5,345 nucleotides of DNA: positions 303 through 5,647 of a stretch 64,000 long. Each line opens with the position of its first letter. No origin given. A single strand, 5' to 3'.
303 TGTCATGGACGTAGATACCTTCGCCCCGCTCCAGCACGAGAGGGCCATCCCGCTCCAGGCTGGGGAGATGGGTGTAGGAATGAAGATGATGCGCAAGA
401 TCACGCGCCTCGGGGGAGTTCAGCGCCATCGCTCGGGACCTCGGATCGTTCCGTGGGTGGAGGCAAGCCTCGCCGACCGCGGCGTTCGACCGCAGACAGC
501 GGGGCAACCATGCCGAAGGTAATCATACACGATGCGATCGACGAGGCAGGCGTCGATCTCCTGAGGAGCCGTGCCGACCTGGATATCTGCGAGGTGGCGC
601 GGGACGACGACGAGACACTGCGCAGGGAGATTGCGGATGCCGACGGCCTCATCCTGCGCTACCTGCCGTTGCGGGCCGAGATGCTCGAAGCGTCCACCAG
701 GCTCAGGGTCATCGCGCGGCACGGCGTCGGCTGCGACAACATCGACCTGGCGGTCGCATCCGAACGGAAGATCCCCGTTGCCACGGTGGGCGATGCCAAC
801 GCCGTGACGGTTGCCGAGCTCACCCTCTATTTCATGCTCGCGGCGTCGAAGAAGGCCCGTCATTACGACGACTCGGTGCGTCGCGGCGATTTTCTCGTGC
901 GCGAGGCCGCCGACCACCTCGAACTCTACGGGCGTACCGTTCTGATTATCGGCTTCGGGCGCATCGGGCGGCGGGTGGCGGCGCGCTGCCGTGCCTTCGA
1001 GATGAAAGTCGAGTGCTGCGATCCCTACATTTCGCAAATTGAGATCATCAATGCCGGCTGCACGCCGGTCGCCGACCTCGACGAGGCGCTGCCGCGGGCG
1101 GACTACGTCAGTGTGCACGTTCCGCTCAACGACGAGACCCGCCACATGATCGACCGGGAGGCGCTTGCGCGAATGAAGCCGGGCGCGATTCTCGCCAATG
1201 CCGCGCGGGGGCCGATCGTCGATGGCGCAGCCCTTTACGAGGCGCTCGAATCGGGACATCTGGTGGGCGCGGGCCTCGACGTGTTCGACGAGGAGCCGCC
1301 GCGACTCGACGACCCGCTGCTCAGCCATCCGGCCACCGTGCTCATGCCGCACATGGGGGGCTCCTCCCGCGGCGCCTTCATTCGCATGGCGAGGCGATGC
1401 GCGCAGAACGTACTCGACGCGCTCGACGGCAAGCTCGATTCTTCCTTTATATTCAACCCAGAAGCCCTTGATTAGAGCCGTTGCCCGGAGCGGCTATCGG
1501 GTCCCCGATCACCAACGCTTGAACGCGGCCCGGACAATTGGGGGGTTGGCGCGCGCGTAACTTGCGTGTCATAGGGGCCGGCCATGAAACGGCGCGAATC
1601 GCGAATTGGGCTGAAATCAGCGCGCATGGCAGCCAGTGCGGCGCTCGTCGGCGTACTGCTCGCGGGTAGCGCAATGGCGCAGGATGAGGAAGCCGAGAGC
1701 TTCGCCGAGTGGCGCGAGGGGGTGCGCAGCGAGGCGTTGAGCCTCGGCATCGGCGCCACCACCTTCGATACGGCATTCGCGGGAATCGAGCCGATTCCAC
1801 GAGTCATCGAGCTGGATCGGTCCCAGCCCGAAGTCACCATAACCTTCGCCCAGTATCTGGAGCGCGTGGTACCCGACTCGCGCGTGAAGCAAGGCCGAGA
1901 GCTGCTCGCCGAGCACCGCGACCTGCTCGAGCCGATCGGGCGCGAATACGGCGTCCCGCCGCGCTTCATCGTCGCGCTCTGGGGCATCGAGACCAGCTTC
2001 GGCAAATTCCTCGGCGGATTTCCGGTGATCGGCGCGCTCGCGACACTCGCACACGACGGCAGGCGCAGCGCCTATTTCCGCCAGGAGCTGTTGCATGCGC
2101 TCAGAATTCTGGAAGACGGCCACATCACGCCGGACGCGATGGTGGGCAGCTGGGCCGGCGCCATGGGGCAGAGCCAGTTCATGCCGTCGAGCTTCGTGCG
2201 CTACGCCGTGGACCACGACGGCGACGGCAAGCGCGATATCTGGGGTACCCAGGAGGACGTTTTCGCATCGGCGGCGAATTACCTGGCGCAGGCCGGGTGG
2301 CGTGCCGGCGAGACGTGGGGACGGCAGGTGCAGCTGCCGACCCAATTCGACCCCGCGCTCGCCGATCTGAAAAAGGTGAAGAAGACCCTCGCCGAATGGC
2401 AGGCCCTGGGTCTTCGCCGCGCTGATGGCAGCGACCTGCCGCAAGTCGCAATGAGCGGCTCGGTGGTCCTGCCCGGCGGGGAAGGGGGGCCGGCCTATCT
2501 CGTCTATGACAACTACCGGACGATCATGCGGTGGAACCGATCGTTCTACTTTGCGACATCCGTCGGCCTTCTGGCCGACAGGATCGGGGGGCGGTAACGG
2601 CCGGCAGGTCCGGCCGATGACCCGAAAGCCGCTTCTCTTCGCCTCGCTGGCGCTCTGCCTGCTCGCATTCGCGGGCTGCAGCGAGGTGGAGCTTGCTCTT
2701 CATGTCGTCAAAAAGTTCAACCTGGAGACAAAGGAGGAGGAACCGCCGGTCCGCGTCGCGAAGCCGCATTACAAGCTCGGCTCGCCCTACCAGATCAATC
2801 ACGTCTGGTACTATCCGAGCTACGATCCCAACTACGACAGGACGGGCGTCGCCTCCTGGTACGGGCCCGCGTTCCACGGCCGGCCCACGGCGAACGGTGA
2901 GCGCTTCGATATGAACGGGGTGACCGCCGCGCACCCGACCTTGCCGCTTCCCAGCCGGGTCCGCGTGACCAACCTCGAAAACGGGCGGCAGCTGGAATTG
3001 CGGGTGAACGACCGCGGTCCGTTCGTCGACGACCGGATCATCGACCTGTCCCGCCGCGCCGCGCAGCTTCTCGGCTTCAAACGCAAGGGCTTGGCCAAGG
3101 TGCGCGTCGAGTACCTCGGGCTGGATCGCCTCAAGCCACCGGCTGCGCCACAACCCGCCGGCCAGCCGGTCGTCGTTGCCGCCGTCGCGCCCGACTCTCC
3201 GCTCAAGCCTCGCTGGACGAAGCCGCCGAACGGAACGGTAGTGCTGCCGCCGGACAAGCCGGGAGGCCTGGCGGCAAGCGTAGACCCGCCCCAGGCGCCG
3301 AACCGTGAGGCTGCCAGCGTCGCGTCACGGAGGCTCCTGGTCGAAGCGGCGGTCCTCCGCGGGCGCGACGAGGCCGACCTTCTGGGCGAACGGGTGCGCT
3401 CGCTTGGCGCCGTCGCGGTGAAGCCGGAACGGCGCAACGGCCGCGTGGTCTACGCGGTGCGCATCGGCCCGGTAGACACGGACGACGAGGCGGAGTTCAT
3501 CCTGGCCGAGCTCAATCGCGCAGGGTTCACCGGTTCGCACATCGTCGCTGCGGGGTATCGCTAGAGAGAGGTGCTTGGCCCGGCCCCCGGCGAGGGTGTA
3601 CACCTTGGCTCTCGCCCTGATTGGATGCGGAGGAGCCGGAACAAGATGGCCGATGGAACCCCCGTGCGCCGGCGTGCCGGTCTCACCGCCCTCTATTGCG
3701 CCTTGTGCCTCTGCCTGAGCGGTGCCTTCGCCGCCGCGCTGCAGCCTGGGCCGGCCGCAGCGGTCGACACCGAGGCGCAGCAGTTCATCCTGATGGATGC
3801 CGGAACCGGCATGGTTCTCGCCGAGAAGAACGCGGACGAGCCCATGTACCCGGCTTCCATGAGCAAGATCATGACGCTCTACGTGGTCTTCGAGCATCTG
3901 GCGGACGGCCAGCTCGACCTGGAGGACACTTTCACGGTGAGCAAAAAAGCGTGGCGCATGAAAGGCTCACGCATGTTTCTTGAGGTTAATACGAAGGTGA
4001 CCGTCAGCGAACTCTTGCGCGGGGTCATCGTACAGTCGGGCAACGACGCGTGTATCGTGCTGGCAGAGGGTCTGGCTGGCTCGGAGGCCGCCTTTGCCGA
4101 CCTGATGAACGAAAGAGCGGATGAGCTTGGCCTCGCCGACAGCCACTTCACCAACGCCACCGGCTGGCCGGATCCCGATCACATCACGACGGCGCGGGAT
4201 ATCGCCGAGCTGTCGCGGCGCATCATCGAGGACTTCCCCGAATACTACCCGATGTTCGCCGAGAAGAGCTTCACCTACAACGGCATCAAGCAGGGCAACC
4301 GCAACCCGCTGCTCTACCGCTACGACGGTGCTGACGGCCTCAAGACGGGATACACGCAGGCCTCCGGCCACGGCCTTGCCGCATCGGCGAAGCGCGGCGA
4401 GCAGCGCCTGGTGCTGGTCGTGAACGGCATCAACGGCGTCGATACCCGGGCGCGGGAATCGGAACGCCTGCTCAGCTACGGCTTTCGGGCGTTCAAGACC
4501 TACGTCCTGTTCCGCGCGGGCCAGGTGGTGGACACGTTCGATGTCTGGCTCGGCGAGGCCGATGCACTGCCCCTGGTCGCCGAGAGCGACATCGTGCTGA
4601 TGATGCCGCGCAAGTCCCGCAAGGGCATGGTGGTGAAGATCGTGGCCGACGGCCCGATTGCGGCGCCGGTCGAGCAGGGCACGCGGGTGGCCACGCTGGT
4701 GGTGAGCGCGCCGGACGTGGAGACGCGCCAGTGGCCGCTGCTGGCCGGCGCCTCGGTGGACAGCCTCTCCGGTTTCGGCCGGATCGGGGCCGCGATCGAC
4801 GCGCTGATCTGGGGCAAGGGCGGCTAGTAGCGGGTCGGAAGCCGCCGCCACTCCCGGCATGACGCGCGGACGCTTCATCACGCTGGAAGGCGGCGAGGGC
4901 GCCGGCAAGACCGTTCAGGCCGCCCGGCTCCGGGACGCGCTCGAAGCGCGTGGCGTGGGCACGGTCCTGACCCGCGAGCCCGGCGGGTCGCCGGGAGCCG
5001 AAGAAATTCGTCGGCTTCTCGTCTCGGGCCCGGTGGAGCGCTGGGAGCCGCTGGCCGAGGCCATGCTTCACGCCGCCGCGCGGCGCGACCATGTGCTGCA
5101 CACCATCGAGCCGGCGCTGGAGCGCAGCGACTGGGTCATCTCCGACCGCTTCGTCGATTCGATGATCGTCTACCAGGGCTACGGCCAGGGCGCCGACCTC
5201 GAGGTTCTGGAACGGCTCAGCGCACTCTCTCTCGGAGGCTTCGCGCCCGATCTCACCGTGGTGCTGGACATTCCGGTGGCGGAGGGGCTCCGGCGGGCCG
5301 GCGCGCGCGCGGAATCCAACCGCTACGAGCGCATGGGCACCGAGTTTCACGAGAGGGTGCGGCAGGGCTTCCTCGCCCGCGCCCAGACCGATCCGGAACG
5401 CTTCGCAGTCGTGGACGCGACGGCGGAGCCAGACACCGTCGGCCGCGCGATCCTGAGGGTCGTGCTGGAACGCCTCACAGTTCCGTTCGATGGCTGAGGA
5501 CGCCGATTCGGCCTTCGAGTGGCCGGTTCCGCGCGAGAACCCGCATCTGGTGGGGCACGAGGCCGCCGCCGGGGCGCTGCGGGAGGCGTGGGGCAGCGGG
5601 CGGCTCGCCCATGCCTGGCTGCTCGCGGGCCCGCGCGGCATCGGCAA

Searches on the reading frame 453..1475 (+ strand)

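Call 45: search_protein_families(library=pfam, proteins=[window:453-1475:+], max_evalue=0.0001)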
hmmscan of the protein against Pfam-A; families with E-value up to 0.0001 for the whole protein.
window:453-1475:+ (340 aa): 2 families
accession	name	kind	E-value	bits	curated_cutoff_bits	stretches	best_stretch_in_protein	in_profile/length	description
PF02826.25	2-Hacid_dh_C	-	3.5e-59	199.6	25.1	1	126-302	2-178/178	D-isomer specific 2-hydroxyacid dehydrogenase, NAD binding domain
PF00389.36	2-Hacid_dh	-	1.3e-25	90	24.6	1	23-327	1-127/134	D-isomer specific 2-hydroxyacid dehydrogenase, catalytic domain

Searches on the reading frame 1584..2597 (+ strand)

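Call 45: search_protein_families(library=pfam, proteins=[window:1584-2597:+], max_evalue=0.0001)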
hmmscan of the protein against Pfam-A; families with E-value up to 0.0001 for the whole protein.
window:1584-2597:+ (337 aa): 1 family
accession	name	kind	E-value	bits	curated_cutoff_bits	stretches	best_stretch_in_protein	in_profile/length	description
PF13406.11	SLT_2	-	7.1e-114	380.4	24.3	1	39-332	1-292/292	Transglycosylase SLT domain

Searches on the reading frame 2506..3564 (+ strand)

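Call 45: search_protein_families(library=pfam, proteins=[window:2506-3564:+], max_evalue=0.0001)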
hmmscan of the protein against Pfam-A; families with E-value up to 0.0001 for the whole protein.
window:2506-3564:+ (352 aa): 2 families
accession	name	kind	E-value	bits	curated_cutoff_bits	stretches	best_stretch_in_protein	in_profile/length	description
PF03330.24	DPBB_1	-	4.4e-24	85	28.8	1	113-201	3-83/83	Lytic transglycolase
PF05036.18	SPOR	-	1.9e-05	25.3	21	1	278-343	6-72/76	SPOR domain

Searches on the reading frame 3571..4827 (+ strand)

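Call 45: search_protein_families(library=pfam, proteins=[window:3571-4827:+], max_evalue=0.0001)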
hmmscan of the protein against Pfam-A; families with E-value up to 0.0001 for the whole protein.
window:3571-4827:+ (418 aa): 3 families
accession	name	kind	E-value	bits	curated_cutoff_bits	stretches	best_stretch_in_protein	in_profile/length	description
PF00768.25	Peptidase_S11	-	2.6e-71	240.3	27.6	1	64-285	7-235/239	D-alanyl-D-alanine carboxypeptidase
PF13354.11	Beta-lactamase2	-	2.7e-17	63.3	22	1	74-220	4-148/214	Beta-lactamase enzyme family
PF07943.18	PBP5_C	-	1.1e-12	48.4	21.2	1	308-397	1-90/91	Penicillin-binding protein 5, C-terminal domain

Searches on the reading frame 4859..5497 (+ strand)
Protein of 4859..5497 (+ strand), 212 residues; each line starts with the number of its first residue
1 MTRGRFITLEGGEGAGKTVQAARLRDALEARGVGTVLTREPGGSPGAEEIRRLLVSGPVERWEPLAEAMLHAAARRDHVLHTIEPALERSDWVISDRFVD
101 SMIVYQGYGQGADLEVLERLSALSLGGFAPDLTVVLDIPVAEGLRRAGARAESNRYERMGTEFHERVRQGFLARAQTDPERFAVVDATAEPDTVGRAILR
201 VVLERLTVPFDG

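Call 45: search_protein_families(library=pfam, proteins=[window:4859-5497:+], max_evalue=0.0001)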
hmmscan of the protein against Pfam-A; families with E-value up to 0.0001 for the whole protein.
window:4859-5497:+ (212 aa): 2 families
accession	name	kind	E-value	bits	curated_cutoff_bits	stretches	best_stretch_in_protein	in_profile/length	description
PF02223.23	Thymidylate_kin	-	4.8e-44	150.7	27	1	9-198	1-185/185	Thymidylate kinase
PF13521.12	AAA_28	-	3.3e-05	24.6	27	1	7-167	2-142/164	AAA domain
